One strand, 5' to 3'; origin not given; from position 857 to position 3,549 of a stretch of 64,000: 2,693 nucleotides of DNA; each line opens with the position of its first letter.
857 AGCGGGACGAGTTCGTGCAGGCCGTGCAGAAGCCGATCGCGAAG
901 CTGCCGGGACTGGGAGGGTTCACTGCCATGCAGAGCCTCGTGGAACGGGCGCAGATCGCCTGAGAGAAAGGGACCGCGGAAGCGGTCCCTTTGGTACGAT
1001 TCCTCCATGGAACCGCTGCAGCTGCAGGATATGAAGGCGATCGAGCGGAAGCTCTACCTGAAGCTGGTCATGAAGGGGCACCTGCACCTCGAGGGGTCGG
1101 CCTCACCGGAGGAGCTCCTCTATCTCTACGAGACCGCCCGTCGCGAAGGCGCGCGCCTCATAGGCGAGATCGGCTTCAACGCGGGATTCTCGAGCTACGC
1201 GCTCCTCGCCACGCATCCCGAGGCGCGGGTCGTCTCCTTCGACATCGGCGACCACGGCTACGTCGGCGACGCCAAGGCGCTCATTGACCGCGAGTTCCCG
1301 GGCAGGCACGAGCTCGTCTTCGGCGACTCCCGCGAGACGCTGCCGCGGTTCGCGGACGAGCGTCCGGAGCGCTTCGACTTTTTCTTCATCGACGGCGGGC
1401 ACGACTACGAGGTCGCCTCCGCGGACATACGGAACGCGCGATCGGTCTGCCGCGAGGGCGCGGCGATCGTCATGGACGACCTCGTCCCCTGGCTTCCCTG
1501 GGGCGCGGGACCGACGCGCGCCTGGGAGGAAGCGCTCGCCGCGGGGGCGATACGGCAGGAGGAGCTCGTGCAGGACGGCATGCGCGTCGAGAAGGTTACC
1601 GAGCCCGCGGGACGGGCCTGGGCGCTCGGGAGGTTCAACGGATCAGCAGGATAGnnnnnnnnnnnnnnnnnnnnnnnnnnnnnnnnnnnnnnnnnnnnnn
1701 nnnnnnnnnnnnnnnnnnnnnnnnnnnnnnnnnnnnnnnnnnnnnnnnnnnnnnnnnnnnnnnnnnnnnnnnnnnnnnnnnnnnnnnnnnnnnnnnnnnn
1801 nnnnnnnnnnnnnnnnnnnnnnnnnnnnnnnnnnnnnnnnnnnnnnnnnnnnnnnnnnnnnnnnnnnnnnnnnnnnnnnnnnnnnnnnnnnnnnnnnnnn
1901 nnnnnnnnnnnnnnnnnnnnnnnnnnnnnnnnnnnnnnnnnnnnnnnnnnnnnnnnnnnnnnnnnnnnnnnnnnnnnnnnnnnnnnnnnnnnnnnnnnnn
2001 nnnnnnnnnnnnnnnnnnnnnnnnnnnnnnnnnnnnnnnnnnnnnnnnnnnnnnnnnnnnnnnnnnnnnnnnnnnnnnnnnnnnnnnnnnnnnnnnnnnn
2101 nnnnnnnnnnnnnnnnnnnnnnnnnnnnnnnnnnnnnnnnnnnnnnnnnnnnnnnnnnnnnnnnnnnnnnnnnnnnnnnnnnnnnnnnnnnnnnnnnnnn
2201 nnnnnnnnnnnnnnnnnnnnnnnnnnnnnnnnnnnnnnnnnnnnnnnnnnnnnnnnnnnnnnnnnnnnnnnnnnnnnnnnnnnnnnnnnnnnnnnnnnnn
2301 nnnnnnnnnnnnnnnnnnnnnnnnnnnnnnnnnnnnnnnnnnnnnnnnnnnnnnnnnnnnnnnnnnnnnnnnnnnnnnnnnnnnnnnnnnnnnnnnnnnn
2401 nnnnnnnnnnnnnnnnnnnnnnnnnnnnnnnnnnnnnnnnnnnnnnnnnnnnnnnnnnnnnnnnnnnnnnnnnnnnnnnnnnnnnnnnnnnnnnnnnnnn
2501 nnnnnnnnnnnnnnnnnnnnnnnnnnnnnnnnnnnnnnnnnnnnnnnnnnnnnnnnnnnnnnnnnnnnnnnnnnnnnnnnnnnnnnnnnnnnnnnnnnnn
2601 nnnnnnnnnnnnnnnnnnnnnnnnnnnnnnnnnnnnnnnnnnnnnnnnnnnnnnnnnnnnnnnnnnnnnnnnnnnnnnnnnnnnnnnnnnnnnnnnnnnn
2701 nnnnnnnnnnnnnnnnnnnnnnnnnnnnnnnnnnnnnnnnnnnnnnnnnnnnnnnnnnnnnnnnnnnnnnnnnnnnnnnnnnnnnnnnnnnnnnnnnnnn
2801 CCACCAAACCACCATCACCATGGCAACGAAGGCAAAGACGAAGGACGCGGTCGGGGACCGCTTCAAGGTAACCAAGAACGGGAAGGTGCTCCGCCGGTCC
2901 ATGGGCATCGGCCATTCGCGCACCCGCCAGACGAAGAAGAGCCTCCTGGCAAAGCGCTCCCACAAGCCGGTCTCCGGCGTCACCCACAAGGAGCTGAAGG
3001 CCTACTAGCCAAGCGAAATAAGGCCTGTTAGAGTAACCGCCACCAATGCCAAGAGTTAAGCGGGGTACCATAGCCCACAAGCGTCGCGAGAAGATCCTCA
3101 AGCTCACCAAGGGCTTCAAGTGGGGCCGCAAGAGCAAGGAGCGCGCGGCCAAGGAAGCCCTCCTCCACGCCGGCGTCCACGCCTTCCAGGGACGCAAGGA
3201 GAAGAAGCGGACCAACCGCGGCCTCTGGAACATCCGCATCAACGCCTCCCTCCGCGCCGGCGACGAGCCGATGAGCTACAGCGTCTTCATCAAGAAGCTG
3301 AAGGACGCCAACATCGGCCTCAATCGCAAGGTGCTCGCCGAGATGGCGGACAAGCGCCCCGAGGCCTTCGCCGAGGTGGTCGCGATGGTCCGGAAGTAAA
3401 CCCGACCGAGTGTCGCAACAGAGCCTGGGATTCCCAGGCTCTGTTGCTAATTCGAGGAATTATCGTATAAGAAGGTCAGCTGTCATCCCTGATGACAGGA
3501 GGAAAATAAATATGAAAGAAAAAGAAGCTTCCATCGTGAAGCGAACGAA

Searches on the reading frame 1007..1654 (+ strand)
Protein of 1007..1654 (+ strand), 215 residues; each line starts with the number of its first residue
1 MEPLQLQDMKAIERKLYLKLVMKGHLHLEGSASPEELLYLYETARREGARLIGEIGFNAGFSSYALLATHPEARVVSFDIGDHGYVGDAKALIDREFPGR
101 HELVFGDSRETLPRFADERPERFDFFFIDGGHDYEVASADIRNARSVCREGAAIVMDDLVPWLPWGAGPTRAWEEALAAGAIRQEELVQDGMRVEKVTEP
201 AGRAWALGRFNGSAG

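Call 20: search_protein_families(library=pfam, max_evalue=0.001, proteins=[window:1007-1654:+])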
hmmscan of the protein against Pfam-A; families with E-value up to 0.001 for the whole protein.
window:1007-1654:+ (215 aa): 2 families
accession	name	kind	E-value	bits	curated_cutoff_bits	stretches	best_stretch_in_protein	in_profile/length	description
PF13578.12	Methyltransf_24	-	2.9e-17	63.9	26.3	1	54-158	2-104/105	Methyltransferase domain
PF01596.23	Methyltransf_3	-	6.6e-05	22.7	22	1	47-158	43-154/204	O-methyltransferase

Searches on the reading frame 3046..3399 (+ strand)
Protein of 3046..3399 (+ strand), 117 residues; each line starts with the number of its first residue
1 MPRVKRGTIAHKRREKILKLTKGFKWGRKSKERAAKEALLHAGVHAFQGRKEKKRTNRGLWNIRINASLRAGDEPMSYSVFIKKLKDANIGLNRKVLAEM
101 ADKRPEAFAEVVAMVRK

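Call 21: search_protein_families(library=pfam, max_evalue=0.001, proteins=[window:3046-3399:+])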
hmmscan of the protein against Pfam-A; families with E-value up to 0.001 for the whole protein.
window:3046-3399:+ (117 aa): 1 family
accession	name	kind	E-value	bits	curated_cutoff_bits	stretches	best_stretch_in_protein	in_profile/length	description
PF00453.23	Ribosomal_L20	-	1.3e-31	109.3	30.8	1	3-110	1-106/107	Ribosomal protein L20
